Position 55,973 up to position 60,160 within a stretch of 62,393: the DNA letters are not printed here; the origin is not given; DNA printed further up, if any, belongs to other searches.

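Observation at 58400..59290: ~300-aa four-repeat insertion inside NBD2 of a ClpC/ClpB-type AAA+ protein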

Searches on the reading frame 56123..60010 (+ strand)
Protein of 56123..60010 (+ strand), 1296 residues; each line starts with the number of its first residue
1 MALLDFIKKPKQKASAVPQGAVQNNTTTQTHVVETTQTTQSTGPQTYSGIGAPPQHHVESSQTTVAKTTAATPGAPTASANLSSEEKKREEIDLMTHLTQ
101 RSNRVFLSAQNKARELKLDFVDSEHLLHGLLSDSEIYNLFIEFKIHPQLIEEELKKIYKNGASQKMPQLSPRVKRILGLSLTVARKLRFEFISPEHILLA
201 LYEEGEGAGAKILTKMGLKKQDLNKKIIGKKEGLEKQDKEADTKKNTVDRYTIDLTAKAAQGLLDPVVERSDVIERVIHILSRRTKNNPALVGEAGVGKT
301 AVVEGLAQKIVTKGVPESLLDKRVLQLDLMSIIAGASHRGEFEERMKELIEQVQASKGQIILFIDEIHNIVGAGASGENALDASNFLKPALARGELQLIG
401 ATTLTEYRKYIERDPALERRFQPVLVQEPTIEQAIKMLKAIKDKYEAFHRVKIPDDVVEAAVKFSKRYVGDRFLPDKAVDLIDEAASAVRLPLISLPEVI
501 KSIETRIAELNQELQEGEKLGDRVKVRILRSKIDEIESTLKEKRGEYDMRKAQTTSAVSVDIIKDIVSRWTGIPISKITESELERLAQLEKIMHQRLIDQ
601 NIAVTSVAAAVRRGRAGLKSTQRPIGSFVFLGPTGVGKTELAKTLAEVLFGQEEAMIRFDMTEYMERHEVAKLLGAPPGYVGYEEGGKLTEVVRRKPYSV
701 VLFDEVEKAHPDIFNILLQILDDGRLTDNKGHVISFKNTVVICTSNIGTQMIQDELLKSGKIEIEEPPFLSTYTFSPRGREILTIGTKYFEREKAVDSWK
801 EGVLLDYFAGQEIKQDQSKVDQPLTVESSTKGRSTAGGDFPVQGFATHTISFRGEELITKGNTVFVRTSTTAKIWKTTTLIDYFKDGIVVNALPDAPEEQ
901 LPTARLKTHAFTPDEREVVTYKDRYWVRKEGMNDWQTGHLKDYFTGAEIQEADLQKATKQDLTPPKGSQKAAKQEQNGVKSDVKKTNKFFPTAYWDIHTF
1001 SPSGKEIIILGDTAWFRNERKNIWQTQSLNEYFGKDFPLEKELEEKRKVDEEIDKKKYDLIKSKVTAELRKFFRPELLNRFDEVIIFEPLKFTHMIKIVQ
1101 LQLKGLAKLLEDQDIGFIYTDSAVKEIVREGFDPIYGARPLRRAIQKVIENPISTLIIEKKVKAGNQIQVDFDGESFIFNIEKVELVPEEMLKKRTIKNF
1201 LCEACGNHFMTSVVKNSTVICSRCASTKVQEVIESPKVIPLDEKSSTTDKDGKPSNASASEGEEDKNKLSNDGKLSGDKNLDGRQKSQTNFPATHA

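Call 4: search_protein_families(library=pfam, proteins=[window:56123-60010:+], max_evalue=1)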
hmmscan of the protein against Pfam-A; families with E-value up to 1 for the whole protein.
window:56123-60010:+ (1296 aa): 42 families (the best 25 are shown)
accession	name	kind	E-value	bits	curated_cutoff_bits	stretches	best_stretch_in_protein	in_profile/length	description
PF07724.20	AAA_2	-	4.8e-69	232.1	27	2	623-756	1-134/166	AAA domain (Cdc48 subfamily)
PF17871.7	AAA_lid_9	-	4.7e-30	104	22.8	1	431-522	2-93/104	AAA lid domain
PF10431.15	ClpB_D2-small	-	9.7e-24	83.7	21.9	1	1091-1170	2-81/81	C-terminal, D2-small domain, of ClpB protein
PF00004.35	AAA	-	6.3e-22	78.9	21.2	2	291-422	3-124/131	ATPase family associated with various cellular activities (AAA)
PF07728.20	AAA_5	-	1.7e-19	70.6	22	2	628-749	2-125/139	AAA domain (dynein-related subfamily)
PF02861.25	Clp_N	-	1.7e-19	70.2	20.7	2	182-227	3-48/53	Clp amino terminal domain, pathogenicity island component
PF13401.12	AAA_22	-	3.5e-12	47.2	27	2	285-389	4-111/130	AAA domain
PF13191.12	AAA_16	-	1.3e-08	35.9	32.6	1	267-368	2-142/167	AAA ATPase domain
PF13173.12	AAA_14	-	1.6e-08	35.1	27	2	291-382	7-86/129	AAA domain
PF00158.32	Sigma54_activat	-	3.1e-07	30.7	20.2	2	628-752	25-149/168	Sigma-54 interaction domain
PF01637.24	ATPase_2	-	2.5e-06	27.9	33.2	1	330-444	79-198/225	ATPase domain predominantly from Archaea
PF01695.23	IstB_IS21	-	1.6e-05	25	24.1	2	284-351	90-153/238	IstB-like ATP binding protein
PF03193.22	RsgA_GTPase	-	9.9e-05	22.7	30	1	591-647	73-128/174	RsgA GTPase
PF20030.5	bpMoxR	-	0.00011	21.8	27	1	629-746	35-145/205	MoxR domain in the MoxR-vWA-beta-propeller ternary systems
PF05621.17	TniB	-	0.00015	21.7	22.4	1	310-426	72-184/189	Bacterial TniB protein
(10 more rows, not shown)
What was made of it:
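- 56123..60013 (+): Whole gene: 1296-aa ClpC-type Hsp100 with propeller insertion. The ATG at 56123 is the likely start. The ORF is open from a GTG at 56078. Call 4 (Pfam: Clp_N x2, AAA, AAA_lid_9, AAA_2 in two stretches, ClpB_D2-small).
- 56390..56990 (+): Clp N-domain (two Clp_N repeats) and the linker to NBD1. Call 4 (PF02861, 2 stretches).
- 59393..59632 (+): D2-small domain with sensor-2 GARPLRR (59531-59551). Call 4 (PF10431, E 1e-23).
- On Class I Hsp100/Clp (two AAA+ rings): Pfam AAA, AAA_lid_9, AAA_2 and ClpB_D2-small (call 4).
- On ClpC subfamily: PF02861 in 2 stretches (call 4).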

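Call 6: search_protein_families(library=ncbifam, proteins=[window:56123-60010:+], max_evalue=1)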
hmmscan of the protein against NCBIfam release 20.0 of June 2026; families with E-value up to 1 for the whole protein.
window:56123-60010:+ (1296 aa): 38 families (the best 25 are shown)
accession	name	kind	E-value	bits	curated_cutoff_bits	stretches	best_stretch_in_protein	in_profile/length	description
TIGR03346.1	chaperone_ClpB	equivalog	8.6e-278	924.2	1232.1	3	98-553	1-463/853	ATP-dependent chaperone ClpB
NF008118.0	PRK10865.1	equivalog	1.7e-230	767.3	1417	3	108-556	16-471/857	ATP-dependent chaperone ClpB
NF033606.1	heat_AAA_ClpK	exception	9.6e-224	745.2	1900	2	73-758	87-776/949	heat shock survival AAA family ATPase ClpK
NF033607.0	disagg_AAA_ClpG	exception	1.3e-223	744.8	1900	2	87-754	78-751/932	AAA family protein disaggregase ClpG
TIGR02639.1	ClpA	equivalog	5.6e-212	705.9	993.15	2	100-754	3-613/734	ATP-dependent Clp protease ATP-binding subunit ClpA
TIGR03345.1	VI_ClpV1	equivalog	2.8e-207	690.9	884.95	3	99-550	2-476/852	type VI secretion system ATPase TssH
NF008263.0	PRK11034.1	equivalog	4.3e-150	501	1350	3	108-495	12-415/758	ATP-dependent Clp protease ATP-binding subunit ClpA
NF003745.1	PRK05342.1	equivalog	4.1e-10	39.1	359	2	1052-1161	274-388/418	ATP-dependent Clp protease ATP-binding subunit ClpX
TIGR03922.1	T7SS_EccA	equivalog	1.6e-07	30.3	466.65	2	593-651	279-338/557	type VII secretion AAA-ATPase EccA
NF001679.0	PRK00440.1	equivalog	6.3e-06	25.5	303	2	624-653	38-67/322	replication factor C small subunit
NF038214.1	IS21_help_AAA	equivalog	1.3e-05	25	200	2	286-349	90-149/232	IS21-like element helper ATPase IstB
NF009067.0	PRK12402.1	equivalog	3.4e-05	23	317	2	626-667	37-80/340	replication factor C small subunit 2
TIGR00382.1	clpX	equivalog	3.8e-05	22.9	370.75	2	1053-1151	281-384/414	ATP-dependent protease ATP-binding subunit ClpX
NF005304.0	PRK06835.1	equivalog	8e-05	21.9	215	1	622-667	180-225/330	ATP-binding protein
NF047784.1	MadB_ATPase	equivalog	9.5e-05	21.7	475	1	629-649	37-57/298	MadB family AAA-type ATPase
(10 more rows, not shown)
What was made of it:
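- On ClpB disaggregase: 924 bits against a 1232 cut-off, and 767 against 1417 (call 6).
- On ClpA, ClpV1/TssH, ClpG, ClpK (NCBIfam models): All below cut-off: ClpA 706/993, ClpV1 691/885, ClpG 745/1900, ClpK 745/1900 (call 6).
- Closest known: ClpB/Hsp104 disaggregases, and the engineered BAP chimera. Same: TIGR03346 ClpB is the top NCBIfam hit (call 6).
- Closest known: ClpB/Hsp104 disaggregases, and the engineered BAP chimera. Different: The score is below the ClpB cut-off (924 against 1232 bits, call 6).
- Closest known: Hsp100s that couple to non-ClpP partners at specialised machines. Different: ClpV scores below its cut-off (691 against 885 bits, call 6).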
